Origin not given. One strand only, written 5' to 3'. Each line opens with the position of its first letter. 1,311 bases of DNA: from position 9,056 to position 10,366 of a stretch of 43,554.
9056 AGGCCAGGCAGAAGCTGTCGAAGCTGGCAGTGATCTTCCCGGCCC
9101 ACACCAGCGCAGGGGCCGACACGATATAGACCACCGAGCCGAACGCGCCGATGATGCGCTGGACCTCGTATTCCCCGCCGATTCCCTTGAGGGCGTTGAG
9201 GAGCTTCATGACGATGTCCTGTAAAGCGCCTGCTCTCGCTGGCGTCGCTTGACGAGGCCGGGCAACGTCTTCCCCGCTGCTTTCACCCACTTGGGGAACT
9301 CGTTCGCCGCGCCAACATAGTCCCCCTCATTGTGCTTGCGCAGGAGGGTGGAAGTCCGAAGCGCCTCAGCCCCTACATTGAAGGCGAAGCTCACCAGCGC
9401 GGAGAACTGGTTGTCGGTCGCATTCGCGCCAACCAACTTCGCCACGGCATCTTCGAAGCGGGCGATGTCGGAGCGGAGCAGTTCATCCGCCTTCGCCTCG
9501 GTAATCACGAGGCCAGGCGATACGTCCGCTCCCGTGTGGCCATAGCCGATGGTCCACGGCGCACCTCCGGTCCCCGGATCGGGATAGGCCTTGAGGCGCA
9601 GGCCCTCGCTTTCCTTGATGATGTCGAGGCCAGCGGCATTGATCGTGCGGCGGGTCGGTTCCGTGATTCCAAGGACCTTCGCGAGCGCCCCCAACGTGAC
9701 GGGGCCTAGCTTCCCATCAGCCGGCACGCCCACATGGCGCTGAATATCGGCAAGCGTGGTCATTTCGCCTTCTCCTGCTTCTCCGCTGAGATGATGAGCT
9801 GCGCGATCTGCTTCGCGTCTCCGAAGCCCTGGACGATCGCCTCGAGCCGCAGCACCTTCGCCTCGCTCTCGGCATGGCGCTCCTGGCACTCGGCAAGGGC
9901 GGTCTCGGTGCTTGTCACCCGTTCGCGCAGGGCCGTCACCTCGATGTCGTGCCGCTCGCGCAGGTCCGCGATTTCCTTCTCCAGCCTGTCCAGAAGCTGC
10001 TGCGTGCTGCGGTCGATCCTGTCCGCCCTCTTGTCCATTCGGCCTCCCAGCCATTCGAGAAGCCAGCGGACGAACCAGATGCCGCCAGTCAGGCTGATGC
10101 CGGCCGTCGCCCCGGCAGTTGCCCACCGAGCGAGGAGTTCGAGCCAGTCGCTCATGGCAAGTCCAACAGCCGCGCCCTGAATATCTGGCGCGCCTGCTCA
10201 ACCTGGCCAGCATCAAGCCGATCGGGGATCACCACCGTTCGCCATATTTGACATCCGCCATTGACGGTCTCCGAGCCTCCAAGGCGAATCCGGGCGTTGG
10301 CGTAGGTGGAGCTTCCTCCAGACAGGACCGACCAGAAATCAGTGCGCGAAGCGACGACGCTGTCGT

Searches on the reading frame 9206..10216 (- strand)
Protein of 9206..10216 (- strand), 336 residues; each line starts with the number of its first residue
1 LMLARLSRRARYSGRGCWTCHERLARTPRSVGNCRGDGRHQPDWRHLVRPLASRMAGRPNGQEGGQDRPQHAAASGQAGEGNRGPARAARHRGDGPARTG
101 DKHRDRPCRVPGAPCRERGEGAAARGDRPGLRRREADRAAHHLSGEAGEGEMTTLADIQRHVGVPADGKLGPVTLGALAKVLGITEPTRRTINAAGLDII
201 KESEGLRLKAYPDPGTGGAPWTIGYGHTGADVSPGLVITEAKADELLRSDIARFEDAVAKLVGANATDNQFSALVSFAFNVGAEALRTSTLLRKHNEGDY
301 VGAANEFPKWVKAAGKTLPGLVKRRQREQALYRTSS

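Call 59: search_protein_families(library=phrogs, proteins=[window:9206-10216:-], max_evalue=0.0001)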
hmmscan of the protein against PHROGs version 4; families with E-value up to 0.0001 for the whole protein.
window:9206-10216:- (336 aa): 6 families
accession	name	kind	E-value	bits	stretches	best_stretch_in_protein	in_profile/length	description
phrog_7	-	lysis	1.7e-62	212.7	1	185-334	547-697/873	endolysin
phrog_33083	-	lysis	5.6e-34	118.6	1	192-333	3-141/456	endolysin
phrog_10457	-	lysis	3.1e-25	89.2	1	237-333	2-94/95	endolysin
phrog_28234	-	lysis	4.9e-23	82.8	1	197-334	68-221/372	endolysin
phrog_7910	-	lysis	2.7e-18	67.3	1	247-330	6-89/96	endolysin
phrog_3617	-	unknown function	2.7e-12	47.6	1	192-285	246-353/405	-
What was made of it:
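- The endolysin (9206-10216, phrog_7 at 1.7e-62) sits at the end of the late operon about 32 kb away (call 59).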
